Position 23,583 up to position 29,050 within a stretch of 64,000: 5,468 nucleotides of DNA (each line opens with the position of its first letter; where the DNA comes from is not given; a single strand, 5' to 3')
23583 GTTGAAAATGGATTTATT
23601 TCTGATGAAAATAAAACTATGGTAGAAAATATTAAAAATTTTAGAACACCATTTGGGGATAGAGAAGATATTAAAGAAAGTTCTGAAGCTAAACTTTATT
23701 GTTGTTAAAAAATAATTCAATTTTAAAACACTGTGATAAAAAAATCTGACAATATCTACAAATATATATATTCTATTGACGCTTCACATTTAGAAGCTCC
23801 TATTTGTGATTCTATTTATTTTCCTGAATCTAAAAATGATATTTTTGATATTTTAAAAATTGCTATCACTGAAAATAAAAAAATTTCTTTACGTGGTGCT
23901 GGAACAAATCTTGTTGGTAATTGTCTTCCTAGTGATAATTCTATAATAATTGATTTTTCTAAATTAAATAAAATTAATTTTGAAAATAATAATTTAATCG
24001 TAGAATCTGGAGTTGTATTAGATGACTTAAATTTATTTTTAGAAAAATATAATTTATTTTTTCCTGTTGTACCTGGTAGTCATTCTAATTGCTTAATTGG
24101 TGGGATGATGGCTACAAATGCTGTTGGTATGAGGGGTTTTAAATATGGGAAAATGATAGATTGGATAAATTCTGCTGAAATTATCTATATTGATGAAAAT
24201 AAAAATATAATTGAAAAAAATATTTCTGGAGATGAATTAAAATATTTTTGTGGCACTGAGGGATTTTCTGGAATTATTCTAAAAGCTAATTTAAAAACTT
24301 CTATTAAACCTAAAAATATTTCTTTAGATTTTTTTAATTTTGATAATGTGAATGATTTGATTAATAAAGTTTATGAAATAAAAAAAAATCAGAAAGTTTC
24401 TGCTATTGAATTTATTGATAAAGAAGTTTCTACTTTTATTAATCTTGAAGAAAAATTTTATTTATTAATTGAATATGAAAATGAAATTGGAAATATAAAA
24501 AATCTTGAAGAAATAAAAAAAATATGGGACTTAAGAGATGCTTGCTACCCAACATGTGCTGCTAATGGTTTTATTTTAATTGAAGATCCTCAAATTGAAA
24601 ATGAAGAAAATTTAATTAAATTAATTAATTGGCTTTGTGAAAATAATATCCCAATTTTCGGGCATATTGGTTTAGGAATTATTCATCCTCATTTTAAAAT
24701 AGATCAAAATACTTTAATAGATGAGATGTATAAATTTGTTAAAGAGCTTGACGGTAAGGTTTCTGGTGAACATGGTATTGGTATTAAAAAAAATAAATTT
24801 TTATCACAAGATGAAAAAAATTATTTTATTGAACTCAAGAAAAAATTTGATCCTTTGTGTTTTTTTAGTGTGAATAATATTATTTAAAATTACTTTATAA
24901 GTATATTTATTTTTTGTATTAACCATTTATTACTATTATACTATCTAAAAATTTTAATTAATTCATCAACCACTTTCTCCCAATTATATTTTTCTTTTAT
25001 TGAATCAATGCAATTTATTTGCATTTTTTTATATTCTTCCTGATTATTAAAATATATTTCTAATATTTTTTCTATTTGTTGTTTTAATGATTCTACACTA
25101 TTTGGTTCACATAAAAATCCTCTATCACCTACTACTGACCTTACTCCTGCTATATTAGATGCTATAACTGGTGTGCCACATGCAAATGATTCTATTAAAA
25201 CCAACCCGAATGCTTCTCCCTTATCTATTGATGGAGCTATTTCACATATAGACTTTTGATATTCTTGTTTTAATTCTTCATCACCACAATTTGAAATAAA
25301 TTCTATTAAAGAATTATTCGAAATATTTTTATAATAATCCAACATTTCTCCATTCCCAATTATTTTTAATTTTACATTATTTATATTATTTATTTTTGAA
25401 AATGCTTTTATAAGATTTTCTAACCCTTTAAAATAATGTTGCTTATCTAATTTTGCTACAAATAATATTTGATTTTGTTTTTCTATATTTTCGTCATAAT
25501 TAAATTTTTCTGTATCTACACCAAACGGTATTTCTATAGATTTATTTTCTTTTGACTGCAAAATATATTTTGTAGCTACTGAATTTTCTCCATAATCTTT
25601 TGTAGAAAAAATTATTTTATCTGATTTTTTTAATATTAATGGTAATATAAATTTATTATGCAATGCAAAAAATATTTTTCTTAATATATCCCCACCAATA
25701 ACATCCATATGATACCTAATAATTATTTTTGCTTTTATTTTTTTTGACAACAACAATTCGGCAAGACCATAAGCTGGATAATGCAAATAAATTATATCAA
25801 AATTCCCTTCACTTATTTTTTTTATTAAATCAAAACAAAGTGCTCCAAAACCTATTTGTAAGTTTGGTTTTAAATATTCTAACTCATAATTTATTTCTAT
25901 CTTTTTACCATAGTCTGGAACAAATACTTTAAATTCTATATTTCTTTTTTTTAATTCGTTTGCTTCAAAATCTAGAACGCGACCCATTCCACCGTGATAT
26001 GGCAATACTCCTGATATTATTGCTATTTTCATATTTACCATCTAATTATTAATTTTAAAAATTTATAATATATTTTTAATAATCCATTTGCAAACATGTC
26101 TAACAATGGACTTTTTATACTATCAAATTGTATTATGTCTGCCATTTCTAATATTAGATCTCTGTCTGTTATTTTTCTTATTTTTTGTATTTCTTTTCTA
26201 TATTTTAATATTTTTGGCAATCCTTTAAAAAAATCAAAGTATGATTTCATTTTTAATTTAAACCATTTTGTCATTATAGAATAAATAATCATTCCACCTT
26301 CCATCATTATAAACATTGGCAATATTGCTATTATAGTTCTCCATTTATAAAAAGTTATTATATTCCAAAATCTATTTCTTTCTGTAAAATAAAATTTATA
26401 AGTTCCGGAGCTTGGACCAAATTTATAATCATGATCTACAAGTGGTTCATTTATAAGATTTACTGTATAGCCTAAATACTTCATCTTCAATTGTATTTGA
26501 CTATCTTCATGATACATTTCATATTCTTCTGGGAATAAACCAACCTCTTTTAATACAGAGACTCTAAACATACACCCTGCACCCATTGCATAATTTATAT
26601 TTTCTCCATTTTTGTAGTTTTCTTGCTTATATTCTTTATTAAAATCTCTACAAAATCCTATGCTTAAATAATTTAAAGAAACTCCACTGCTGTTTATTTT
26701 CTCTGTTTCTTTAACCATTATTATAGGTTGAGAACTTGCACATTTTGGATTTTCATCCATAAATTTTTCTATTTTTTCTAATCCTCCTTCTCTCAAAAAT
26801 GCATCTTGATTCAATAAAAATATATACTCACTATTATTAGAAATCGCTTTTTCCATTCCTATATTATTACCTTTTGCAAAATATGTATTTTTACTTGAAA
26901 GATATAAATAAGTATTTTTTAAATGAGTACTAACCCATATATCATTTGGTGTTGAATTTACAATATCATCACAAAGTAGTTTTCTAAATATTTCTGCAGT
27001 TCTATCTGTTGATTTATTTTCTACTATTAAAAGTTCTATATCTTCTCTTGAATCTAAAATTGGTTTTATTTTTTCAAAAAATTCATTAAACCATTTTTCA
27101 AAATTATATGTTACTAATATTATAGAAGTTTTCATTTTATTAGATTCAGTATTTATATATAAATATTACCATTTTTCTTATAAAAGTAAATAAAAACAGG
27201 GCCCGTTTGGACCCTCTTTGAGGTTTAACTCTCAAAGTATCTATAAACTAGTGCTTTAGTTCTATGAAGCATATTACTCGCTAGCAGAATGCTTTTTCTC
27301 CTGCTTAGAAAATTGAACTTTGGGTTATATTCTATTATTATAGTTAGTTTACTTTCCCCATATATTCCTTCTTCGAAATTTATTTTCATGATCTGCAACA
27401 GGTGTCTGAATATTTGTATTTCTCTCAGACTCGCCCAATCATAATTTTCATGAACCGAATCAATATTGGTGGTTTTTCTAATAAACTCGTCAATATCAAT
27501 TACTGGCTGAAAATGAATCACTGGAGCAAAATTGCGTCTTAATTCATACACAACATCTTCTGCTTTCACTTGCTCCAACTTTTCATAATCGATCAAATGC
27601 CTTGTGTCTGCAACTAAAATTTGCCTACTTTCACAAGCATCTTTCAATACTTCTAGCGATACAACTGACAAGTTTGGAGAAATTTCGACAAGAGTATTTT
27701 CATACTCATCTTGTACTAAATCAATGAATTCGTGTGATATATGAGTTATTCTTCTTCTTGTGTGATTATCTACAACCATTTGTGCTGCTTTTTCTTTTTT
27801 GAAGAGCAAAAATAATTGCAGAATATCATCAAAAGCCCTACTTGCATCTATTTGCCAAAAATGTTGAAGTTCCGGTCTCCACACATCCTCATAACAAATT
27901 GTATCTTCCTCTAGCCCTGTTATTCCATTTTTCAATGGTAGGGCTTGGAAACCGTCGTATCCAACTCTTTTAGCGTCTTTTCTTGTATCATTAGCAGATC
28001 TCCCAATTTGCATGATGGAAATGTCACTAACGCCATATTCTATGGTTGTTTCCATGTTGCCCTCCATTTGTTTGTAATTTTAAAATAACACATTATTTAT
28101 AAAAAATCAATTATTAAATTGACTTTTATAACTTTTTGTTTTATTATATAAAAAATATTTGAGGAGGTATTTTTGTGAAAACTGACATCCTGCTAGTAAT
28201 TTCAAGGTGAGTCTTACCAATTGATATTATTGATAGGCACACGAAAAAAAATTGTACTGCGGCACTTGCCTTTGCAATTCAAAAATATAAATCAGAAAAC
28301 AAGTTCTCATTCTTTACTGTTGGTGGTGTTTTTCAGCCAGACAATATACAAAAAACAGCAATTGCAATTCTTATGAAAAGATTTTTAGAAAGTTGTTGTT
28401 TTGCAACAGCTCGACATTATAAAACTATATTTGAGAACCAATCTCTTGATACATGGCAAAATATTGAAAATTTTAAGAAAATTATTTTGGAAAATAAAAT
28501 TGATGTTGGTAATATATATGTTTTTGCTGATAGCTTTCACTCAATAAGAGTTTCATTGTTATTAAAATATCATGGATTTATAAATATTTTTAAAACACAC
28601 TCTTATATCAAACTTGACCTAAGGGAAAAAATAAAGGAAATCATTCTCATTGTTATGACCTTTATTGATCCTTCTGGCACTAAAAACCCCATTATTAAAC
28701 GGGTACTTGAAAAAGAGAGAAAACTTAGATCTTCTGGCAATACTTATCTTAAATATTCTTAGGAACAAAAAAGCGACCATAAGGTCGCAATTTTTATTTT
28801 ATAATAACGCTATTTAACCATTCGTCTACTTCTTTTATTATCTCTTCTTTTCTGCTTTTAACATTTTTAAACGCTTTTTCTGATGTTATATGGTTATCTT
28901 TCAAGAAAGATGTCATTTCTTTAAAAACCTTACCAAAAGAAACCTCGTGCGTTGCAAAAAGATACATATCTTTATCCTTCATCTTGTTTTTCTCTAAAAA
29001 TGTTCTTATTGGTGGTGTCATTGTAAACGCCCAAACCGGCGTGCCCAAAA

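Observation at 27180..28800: Compositionally foreign 1.6-kb insertion (about 35-43% GC against about 25%) inside the glycosyltransferase locus, with its own terminators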

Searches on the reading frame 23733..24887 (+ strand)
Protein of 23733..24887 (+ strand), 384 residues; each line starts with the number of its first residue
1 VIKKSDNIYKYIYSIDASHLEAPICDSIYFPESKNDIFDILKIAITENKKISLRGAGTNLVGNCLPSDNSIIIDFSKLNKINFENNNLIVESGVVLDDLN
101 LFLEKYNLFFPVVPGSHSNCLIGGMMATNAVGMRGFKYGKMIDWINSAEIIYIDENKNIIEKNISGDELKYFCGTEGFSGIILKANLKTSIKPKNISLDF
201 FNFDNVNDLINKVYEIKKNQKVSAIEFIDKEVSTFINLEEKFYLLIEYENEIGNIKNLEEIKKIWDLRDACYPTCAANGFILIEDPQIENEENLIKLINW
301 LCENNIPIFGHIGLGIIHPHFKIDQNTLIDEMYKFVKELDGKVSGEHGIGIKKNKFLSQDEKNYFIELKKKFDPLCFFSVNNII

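Call 7: search_protein_families(library=pfam, proteins=[window:23733-24887:+], max_evalue=1)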
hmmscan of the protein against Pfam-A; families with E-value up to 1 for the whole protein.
window:23733-24887:+ (384 aa): 5 families
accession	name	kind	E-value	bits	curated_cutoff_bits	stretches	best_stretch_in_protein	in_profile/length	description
PF01565.28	FAD_binding_4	-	2.5e-29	102.2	26.4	1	28-152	4-130/139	FAD binding domain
PF02913.24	FAD-oxidase_C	-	5.9e-14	52.8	21.2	2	257-374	100-239/248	FAD linked oxidases, C-terminal domain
PF17641.8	ASPRs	-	0.079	13.6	26.3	1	162-235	24-87/118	Ancylostoma-associated secreted protein related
PF08031.17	BBE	-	0.13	12.8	20.6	0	367-382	27-42/45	Berberine and berberine like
PF02548.21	Pantoate_transf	-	0.15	11.9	28.7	1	288-314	113-139/259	Ketopantoate hydroxymethyltransferase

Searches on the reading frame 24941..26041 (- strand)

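Call 7: search_protein_families(library=pfam, proteins=[window:24941-26041:-], max_evalue=1)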
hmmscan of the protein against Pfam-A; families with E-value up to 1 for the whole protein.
window:24941-26041:- (366 aa): 7 families
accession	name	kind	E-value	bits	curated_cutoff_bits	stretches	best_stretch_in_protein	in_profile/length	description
PF00534.26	Glycos_transf_1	-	1.7e-32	112.7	26.4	1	184-339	9-164/172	Glycosyl transferases group 1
PF13692.12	Glyco_trans_1_4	-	2.1e-24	86.8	27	1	190-328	2-141/142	Glycosyl transferases group 1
PF13439.12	Glyco_transf_4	-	8e-10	39.4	28.5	1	17-178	2-169/170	Glycosyltransferase Family 4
PF20706.3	GT4-conflict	-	1.3e-05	24.8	26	1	164-358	170-382/385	Family 4 Glycosyltransferase in conflict systems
PF08323.17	Glyco_transf_5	-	0.014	15.6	22.7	1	16-91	15-91/239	Starch synthase catalytic domain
PF13579.12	Glyco_trans_4_4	-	0.08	13.7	29.7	1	67-149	58-137/158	Glycosyl transferase 4-like domain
PF13524.12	Glyco_trans_1_2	-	0.089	13.2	25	1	217-362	9-143/144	Glycosyl transferase-like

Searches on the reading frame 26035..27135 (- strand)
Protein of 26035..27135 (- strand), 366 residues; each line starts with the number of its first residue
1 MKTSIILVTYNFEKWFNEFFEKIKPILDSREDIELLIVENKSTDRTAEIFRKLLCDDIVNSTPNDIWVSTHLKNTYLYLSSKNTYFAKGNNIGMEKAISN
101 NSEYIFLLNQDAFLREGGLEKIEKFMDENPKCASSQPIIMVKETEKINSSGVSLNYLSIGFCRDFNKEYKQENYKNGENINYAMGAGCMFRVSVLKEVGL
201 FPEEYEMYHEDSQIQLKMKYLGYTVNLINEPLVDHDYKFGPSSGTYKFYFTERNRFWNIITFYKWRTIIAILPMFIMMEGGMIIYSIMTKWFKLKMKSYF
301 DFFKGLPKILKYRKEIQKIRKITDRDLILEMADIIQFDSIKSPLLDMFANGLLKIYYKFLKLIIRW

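Call 7: search_protein_families(library=pfam, proteins=[window:26035-27135:-], max_evalue=1)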
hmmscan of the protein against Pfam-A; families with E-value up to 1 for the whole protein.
window:26035-27135:- (366 aa): 7 families
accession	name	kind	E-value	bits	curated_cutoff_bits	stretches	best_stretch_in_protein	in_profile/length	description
PF00535.33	Glycos_transf_2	-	1.5e-13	51.5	23.3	1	4-198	1-167/168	Glycosyl transferase family 2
PF13632.12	Glyco_trans_2_3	-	6.3e-08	33.1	27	1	104-255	1-138/198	Glycosyl transferase family group 2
PF13506.12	Glyco_transf_21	-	0.0065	16.4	21.7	1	176-236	95-155/174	Glycosyl transferase family 21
PF22200.2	ExsA_N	-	0.11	13.4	27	1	71-153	14-97/136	ExsA N-terminal regulatory domain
PF13641.12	Glyco_tranf_2_3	-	0.11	12.9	27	1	183-253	159-224/230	Glycosyltransferase like family 2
PF14551.11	MCM_N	-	0.13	13.2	24.9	1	300-362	8-64/95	MCM N-terminal domain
PF14080.11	DUF4261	-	0.13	12.7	27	1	65-96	22-53/77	Domain of unknown function (DUF4261)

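Call 24: find_related_loci(query=window:26035-27135:-, collection=genome_contigs, flank=8000)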
Query window:26035-27135:- (366 aa) in genome_contigs; peptide patterns used: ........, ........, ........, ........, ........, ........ (x = any residue, [..] = any of these).
54 stretches matched a pattern; 6 encode a relative of the query (tblastn E <= 1e-3); 5 distinct loci.
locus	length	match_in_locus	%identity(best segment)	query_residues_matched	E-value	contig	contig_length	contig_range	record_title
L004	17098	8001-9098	83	1-366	0e+0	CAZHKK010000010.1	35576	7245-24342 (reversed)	MAG TPA_asm: uncultured Gammaproteobacteria bacterium isolate SRP294416_co3_766 genome assembly, contig: NODE_1368_lengt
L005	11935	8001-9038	32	2-366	2e-54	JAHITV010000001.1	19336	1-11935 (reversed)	MAG: Patescibacteria group bacterium isolate MM_PC_MetaG.mb.225 MM_PC_MetaG.mb.225_k141_221617, whole genome shotgun seq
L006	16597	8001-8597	29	58-237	1e-13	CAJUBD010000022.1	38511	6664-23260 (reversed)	MAG TPA_asm: uncultured Treponema sp. isolate MGBC126140 genome assembly, contig: MGBC126140.22, whole genome shotgun se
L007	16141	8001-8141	48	73-122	2e-7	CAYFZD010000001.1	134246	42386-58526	MAG TPA_asm: uncultured Pseudomonadales bacterium isolate ERP113451_co1_113 genome assembly, contig: NODE_44_length_1342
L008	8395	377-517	46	73-122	4e-6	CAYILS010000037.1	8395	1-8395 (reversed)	MAG TPA_asm: uncultured Pseudomonadales bacterium isolate ERP119705_co23_57 genome assembly, contig: NODE_9083_length_83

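Call 68: find_related_loci(query=window:26035-27135:-, collection=metagenome_contigs, flank=5000)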
Query window:26035-27135:- (366 aa) in metagenome_contigs; peptide patterns used: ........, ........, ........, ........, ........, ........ (x = any residue, [..] = any of these).
53 stretches matched a pattern; 10 encode a relative of the query (tblastn E <= 1e-3); 10 distinct loci.
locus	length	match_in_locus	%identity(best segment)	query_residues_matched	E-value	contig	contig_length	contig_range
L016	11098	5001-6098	83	1-366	0e+0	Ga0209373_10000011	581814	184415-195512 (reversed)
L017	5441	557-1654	83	1-366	0e+0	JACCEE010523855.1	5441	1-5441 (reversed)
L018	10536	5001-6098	82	1-366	0e+0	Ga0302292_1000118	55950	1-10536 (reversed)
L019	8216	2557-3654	73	1-366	0e+0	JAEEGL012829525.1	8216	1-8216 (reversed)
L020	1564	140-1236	85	1-366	0e+0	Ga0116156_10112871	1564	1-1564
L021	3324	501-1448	30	3-327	2e-34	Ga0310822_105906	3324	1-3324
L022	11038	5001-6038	32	2-366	2e-54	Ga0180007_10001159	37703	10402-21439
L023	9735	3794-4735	24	3-324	6e-17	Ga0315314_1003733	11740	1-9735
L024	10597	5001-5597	28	58-237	3e-12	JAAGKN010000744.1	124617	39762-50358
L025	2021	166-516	29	2-138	5e-8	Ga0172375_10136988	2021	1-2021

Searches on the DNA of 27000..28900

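Call 64: search_rna_families(source=window, start=27000, end=28900, threshold=evalue, max_evalue=1)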
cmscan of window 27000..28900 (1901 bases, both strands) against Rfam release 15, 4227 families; matches with E-value up to 1: 3.
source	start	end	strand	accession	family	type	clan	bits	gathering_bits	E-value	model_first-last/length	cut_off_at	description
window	28679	28805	-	RF01808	MicX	Gene; sRNA;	-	31.4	75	0.00013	1-194/194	no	MicX Vibrio cholerae sRNA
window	27183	27262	-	RF02502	Atu_C8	Gene; sRNA;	-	20.6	50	0.55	1-122/122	no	Rhizobiales sRNA Atu_C8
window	27762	27831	+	RF03566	mir-4875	Gene; miRNA;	-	19.9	90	0.96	1-73/73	no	mir-4875 microRNA precursor family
